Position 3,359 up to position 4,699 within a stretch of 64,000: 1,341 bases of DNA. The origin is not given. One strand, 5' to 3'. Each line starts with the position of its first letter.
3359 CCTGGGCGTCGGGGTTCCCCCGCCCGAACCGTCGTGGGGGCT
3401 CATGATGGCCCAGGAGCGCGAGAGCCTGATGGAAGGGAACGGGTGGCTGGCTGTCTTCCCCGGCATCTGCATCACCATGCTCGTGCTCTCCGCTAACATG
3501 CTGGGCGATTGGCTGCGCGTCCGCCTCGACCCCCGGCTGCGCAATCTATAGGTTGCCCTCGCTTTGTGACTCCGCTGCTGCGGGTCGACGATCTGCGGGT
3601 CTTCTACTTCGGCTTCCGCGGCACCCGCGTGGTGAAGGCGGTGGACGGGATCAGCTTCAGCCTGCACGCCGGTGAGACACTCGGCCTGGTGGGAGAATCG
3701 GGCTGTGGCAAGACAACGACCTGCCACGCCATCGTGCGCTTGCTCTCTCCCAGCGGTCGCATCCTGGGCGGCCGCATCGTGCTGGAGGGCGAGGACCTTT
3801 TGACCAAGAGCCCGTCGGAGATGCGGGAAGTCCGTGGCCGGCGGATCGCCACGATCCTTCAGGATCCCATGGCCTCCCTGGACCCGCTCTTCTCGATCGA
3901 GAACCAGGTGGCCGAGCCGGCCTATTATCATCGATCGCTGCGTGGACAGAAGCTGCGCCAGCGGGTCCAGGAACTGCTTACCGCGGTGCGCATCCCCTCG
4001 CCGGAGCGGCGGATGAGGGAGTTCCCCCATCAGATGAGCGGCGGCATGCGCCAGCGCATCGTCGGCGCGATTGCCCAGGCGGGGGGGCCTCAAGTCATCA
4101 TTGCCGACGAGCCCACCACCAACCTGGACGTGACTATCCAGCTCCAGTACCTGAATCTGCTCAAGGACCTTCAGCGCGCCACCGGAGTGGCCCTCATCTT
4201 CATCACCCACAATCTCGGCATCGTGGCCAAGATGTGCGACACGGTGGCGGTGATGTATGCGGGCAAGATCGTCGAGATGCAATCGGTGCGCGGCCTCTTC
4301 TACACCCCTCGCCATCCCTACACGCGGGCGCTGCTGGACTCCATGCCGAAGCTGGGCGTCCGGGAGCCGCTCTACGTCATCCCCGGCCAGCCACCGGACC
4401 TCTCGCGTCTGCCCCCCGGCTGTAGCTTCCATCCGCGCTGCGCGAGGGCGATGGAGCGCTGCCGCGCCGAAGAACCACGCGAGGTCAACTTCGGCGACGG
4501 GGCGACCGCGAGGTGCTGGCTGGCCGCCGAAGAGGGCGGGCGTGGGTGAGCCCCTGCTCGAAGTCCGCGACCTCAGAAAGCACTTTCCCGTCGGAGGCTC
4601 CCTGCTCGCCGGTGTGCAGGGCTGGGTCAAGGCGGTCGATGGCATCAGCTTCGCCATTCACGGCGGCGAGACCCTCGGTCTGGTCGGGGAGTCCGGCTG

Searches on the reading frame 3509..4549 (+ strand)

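Call 37: search_protein_families(library=pfam, proteins=[window:3509-4549:+], max_evalue=0.0001)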
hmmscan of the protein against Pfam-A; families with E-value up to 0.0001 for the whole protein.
window:3509-4549:+ (346 aa): 4 families
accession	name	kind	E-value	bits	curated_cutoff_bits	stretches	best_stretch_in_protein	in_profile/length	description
PF00005.33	ABC_tran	-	3.5e-26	92.9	25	1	46-204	2-137/137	ABC transporter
PF08352.17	oligo_HPY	-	1.6e-19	70.5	27.1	1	255-318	1-65/65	Oligopeptide/dipeptide transporter, C-terminal region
PF13401.12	AAA_22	-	1.3e-06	29.2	27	1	60-234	10-123/130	AAA domain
PF13304.12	AAA_21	-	5.8e-05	23.7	27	0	173-239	235-303/304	AAA domain, putative AbiEii toxin, Type IV TA system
